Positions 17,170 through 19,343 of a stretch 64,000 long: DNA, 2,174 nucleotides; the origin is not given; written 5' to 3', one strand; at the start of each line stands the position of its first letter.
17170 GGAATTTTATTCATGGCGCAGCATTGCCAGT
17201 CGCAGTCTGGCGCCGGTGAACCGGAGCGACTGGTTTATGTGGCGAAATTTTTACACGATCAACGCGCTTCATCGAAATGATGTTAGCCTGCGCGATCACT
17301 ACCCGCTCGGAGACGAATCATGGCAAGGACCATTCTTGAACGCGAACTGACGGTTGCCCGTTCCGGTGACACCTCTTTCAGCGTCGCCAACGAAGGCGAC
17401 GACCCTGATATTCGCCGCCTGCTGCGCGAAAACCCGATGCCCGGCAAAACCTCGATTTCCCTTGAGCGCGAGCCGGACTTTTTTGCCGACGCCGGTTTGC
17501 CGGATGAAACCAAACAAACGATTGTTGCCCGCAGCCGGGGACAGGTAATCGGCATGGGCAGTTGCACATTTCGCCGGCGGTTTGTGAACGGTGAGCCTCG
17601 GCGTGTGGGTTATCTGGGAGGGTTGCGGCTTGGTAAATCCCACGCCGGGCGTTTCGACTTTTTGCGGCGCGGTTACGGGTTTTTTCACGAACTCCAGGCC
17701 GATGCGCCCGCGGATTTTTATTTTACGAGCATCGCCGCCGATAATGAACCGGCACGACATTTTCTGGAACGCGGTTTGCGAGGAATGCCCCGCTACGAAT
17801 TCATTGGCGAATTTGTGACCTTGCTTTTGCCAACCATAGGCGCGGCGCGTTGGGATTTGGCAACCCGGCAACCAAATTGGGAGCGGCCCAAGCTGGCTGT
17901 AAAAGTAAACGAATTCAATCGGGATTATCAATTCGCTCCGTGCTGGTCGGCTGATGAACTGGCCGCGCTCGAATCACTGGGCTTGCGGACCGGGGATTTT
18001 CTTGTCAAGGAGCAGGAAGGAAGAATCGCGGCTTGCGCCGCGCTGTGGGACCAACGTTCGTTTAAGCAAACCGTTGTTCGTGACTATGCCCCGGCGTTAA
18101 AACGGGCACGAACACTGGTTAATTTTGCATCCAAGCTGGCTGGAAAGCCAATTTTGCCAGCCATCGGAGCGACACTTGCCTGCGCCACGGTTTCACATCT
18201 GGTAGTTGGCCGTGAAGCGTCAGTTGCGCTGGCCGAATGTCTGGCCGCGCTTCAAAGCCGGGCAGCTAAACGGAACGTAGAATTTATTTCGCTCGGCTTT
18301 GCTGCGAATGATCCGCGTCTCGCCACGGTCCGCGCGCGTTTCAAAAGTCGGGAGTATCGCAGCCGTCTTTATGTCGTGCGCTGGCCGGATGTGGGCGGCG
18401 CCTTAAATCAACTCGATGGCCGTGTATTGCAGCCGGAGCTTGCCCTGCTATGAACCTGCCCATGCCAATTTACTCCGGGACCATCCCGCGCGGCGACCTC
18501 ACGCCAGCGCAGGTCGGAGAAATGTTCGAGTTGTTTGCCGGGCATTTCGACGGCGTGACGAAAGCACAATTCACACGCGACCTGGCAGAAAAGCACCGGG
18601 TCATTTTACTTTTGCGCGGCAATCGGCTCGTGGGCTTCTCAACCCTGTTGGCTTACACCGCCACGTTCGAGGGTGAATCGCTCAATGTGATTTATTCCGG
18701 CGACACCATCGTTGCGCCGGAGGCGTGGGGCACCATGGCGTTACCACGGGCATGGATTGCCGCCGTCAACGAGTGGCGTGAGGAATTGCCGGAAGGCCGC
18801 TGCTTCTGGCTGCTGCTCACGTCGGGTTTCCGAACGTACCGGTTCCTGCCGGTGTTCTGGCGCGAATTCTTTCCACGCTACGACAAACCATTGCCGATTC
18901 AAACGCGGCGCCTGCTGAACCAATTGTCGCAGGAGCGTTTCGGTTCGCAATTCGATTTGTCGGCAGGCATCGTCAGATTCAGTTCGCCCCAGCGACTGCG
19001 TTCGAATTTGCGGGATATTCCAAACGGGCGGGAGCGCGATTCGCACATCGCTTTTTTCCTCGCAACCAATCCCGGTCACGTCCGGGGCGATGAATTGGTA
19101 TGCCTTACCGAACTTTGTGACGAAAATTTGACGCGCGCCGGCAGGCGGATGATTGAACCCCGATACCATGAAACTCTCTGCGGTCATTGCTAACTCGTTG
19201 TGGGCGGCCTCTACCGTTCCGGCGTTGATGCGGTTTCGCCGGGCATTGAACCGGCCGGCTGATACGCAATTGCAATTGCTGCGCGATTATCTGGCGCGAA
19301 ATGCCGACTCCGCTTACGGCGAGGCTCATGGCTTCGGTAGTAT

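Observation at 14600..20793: Translationally coupled operon: 2 x B12-radical-SAM + 2 x GNAT-like + GH3 adenylating enzyme, matching no pathway I know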

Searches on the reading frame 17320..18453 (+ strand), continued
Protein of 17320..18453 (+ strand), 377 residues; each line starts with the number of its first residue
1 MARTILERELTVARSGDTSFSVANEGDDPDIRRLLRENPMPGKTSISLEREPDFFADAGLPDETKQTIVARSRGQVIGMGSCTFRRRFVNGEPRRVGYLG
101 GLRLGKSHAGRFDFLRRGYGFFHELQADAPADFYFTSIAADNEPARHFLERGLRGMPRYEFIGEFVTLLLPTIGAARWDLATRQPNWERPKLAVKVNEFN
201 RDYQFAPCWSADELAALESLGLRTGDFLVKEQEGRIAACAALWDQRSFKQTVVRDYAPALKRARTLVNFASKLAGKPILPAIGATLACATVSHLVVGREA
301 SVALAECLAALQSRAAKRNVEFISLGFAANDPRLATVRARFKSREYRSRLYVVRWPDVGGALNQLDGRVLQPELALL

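Call 84: fold_search(model_id=the predicted structure, library=pdb)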
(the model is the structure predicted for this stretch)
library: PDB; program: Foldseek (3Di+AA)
matches with E <= 10: 1247; with E <= 0.001: 425
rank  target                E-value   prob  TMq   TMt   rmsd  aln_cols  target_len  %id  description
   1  7q3a_B                3.2e-11  1.00  0.53  0.58   6.7       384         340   16  Crystal structure of MAB_4324 a tandem repeat GNAT from Mycobacterium abscessus (released 2022-05-04)
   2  7q3a_A                4.4e-11  1.00  0.56  0.62   5.9       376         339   16  Crystal structure of MAB_4324 a tandem repeat GNAT from Mycobacterium abscessus (released 2022-05-04)
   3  4b14_C                6.0e-11  1.00  0.61  0.62   5.5       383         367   11  Plasmodium vivax N-myristoyltransferase with a bound benzofuran inhibitor (compound 26) (released 2012-10-17)
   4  5o9s_B                6.4e-11  1.00  0.59  0.59   7.2       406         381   10  HsNMT1 in complex with CoA and Myristoylated-GKSNSKLK octapeptide (released 2018-06-27)
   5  5kf1_A                6.8e-11  1.00  0.52  0.61   8.5       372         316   11  X-ray structure of a glucosamine N-Acetyltransferase from Clostridium acetobutylicum, apo form, pH 5 (released 2016-07-06)
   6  6sk8_A                7.7e-11  1.00  0.59  0.57   7.2       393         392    9  DeltaC3 C-terminal truncation of HsNMT1 in complex with MyrCoA and GDCFSKPR substrates (released 2020-03-18)
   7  6sjz_B                8.1e-11  1.00  0.60  0.58   7.6       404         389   11  HsNMT1 in complex with both MyrCoA and Acetylated-GNCFSKPR substrates (released 2020-03-18)
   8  6maz_A                1.1e-10  1.00  0.59  0.58   5.8       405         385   10  Crystal structure of N-myristoyl transferase (NMT) G386E mutant from Plasmodium vivax in complex with inhibitor IMP-03 (released 2019-06-05)
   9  6b1l_A                1.1e-10  1.00  0.59  0.59   7.1       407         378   10  Crystal structure of glycylpeptide N-tetradecanoyltransferase from Plasmodium vivax in complex with inhibitor IMP-0001 (released 2018-09-26)
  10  1iyl_A                1.2e-10  1.00  0.61  0.60   6.1       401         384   10  Crystal Structure of Candida albicans N-myristoyltransferase with Non-peptidic Inhibitor (released 2002-12-30)
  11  6sk3_B                1.2e-10  1.00  0.60  0.58   7.2       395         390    9  C-terminal HsNMT1 deltaC3 truncation in complex with both MyrCoA and GNCFSKPR substrates (released 2020-03-18)
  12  6fz3_A                1.3e-10  1.00  0.59  0.57   7.5       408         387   11  Human N-myristoyltransferase (NMT1) with Myristoyl-CoA and inhibitor bound (released 2019-03-27)
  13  6ehj_B                1.3e-10  1.00  0.59  0.59   7.1       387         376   10  Human N-myristoyltransferase (NMT1) with Myristoyl-CoA and peptide bound (released 2019-03-27)
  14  6may_C                1.3e-10  1.00  0.57  0.56   6.9       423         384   10  Crystal structure of N-myristoyl transferase (NMT) G386E mutant from Plasmodium vivax (released 2019-06-05)
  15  8fi4                  1.3e-10  1.00  0.57  0.53   7.3       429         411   11  Crystal Structure of Glycylpeptide N-tetradecanoyltransferase (N-myristoyl transferase) (NMT) from Leishmania major Frie (released 2022-12-28)
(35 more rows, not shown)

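Call 94: find_related_loci(query=A1, collection=metagenome_contigs, flank=9000)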
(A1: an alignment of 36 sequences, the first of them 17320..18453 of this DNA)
Query A1 (377 aa) in metagenome_contigs; peptide patterns used: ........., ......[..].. (x = any residue, [..] = any of these).
449 stretches matched a pattern; 412 encode a relative of the query (tblastn E <= 1e-3); the best 80 are kept; 80 distinct loci.
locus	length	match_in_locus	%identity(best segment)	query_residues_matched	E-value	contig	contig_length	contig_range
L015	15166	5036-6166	60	1-377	8e-147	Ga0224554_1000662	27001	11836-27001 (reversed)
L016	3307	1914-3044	60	1-377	5e-152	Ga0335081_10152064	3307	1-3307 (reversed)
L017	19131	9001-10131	60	1-377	1e-145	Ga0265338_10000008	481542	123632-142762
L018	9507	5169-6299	60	1-377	7e-145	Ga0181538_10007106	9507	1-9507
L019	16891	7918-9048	60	1-377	2e-144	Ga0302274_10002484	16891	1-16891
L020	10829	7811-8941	59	1-377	9e-144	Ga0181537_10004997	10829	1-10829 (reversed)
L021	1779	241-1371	60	1-377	3e-154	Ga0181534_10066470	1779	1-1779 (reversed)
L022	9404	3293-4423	60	1-377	8e-142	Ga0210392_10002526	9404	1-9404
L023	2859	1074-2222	60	1-377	2e-148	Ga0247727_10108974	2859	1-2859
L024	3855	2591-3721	59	1-377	3e-145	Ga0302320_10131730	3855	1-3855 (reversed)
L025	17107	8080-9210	59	1-377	5e-141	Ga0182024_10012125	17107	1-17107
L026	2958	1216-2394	58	1-377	1e-147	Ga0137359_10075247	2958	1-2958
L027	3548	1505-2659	58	1-377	3e-145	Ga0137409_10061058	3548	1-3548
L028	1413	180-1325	59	1-377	5e-153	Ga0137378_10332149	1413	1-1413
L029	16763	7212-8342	59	1-377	1e-139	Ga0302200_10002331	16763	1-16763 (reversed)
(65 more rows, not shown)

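Call 98: find_homologous_proteins(query=L013:9980-11140:+)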
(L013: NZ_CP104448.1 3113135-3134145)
Query L013:9980-11140:+ (386 aa): 82 proteins with E <= 0.001 among 2952 candidates.
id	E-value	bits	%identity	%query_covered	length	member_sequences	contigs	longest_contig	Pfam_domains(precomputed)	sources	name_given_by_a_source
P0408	2.0e-245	832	93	100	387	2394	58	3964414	-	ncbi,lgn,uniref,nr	ncbi:hypothetical protein AB0T70_08780 [Acinetobacter baumannii]|uniref:hypothetical protein n=1 Tax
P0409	1.7e-233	793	89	100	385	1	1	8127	-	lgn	-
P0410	2.7e-233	792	90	99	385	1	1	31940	-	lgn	-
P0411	1.0e-207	708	79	99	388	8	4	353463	-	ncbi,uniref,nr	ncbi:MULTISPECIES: hypothetical protein [Acinetobacter]|uniref:hypothetical protein n=1 Tax=Acinetob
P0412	9.9e-205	698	78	99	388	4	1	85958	-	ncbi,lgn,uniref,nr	ncbi:hypothetical protein KTJ32_14495 [Acinetobacter gyllenbergii]|uniref:hypothetical protein n=1 T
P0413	1.3e-204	698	77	99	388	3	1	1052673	-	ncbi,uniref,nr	ncbi:hypothetical protein [Acinetobacter sp. Ac_5812]|uniref:hypothetical protein n=1 Tax=Acinetobac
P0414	7.5e-203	692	77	99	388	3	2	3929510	-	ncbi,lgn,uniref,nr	ncbi:hypothetical protein [Acinetobacter sp. NIPH 2100]|uniref:hypothetical protein n=1 Tax=Acinetob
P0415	3.4e-202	690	76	99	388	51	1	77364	-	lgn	-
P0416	1.0e-200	685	77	98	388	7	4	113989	-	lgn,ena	-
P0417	3.2e-200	683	75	100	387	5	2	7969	-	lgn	-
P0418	2.8e-199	680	76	99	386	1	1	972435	-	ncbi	ncbi:hypothetical protein Acal02_00758 [Acinetobacter calcoaceticus]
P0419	4.7e-199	679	76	99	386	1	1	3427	-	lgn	-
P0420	5.6e-199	679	76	99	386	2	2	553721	-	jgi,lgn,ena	-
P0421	1.0e-198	678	76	99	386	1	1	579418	-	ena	-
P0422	1.2e-198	678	77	98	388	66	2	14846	-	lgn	-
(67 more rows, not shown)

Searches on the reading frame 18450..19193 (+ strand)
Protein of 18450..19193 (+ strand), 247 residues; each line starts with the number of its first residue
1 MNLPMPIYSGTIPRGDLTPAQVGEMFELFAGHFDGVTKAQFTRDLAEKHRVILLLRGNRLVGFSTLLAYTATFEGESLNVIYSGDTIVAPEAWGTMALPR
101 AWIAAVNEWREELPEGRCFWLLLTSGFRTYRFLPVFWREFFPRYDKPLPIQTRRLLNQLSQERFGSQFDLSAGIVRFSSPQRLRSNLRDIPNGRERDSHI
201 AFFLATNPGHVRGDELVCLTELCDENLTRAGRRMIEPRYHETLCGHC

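Call 3: search_protein_families(library=pfam, proteins=[window:18450-19193:+], max_evalue=0.01)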
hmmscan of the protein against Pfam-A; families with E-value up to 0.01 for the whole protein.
window:18450-19193:+ (247 aa): 1 family
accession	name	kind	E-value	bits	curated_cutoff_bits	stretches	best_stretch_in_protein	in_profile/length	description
PF13527.13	Acetyltransf_9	-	2e-06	28.2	25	1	17-94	5-86/127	Acetyltransferase (GNAT) domain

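Call 4: search_protein_families(library=ncbifam, proteins=[window:18450-19193:+], max_evalue=0.01)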
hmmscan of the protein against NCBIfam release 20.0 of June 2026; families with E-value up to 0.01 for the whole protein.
window:18450-19193:+ (247 aa): 0 families

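Call 20: find_homologous_proteins(query=window:18450-19193:+)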
Query window:18450-19193:+ (247 aa): 3074 proteins with E <= 0.001 among 3621 candidates; the best 120 are listed.
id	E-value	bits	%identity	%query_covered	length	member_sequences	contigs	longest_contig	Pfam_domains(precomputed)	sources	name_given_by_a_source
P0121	2.9e-143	494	88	98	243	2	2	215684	-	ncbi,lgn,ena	-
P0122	4.1e-140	484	83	100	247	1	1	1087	PF13527.14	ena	-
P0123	2.3e-138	478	83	100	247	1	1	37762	PF13527.14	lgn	-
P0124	5.7e-135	467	81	100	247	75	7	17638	PF13527.14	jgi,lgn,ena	-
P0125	2.8e-128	445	86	90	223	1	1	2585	-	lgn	-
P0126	7.3e-128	443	85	90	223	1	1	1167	PF13527.14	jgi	jgi:Acetyltransferase (GNAT) domain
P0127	3.8e-114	399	86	82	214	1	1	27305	PF13527.14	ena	-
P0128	2.0e-109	383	69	100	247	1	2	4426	PF13527.14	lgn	-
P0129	4.1e-108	379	68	100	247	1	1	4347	PF13527.14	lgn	-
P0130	8.6e-108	378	68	100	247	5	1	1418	PF13527.14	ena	-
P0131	2.8e-107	376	69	95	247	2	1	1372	-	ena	-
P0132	1.2e-106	374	67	100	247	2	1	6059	-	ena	-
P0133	1.3e-106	374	70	94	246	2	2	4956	-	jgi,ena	-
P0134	5.7e-106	372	71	93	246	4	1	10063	-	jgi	jgi:hypothetical protein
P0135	9.3e-106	371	69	96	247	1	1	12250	-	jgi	jgi:hypothetical protein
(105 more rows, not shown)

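Call 24: search_solved_structures(query=A2, max_evalue=10)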
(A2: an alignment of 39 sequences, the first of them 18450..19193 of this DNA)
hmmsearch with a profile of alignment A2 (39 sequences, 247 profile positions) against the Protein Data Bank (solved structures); distinct sequences matched with E-value up to 10: 6.
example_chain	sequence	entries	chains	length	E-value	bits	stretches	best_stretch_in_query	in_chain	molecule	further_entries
6vta_A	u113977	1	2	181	0.014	17.9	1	4-88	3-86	Aminoglycoside 2'-N-acetyltransferase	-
5us1_A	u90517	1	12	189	0.016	17.7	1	4-88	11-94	Aminoglycoside 2'-N-acetyltransferase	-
6vou_A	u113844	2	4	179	0.023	17.3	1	5-88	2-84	Aminoglycoside 2'-N-acetyltransferase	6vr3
6vr2_A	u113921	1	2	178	0.032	16.8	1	6-88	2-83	Aminoglycoside 2'-N-acetyltransferase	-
7jzs_A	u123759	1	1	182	0.057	16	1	7-88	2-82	Aminoglycoside 2'-N-acetyltransferase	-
1qhh_C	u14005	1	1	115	0.81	12.2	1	187-242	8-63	PROTEIN (PCRA (SUBUNIT))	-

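Call 31: predict_structure(alignment_id=A2)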
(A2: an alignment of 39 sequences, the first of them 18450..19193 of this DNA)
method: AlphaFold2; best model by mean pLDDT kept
length: 247 residues; sequences in the alignment: 39
mean_pLDDT: 86.8   pTM: 0.84
mean pLDDT of the five models: 86.8, 85.7, 82.7, 80.2, 79.4
residues with pLDDT >= 90: 136; 70-90: 94; 50-70: 5; < 50: 12
segments of 3 or more residues with pLDDT < 50: 1-3, 239-247
pLDDT, mean of each block of 10 residues (from residue 1): 68 93 95 90 92 90 93 95 88 76 86 93 86 86 92 96 95 91 85 89 92 92 91 66 35
secondary structure, 60 per line:
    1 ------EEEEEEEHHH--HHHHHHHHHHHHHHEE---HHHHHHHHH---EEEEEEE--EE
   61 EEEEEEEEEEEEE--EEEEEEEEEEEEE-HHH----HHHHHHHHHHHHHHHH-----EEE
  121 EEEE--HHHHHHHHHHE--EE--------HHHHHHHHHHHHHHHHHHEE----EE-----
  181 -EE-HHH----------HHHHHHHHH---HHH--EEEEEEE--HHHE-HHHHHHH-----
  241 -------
elements in order: E7-13 H19-32 H38-46 E50-56 E59-73 E76-88 H97-112 E118-124 H127-136 H150-167 H198-206 E215-221 H229-235
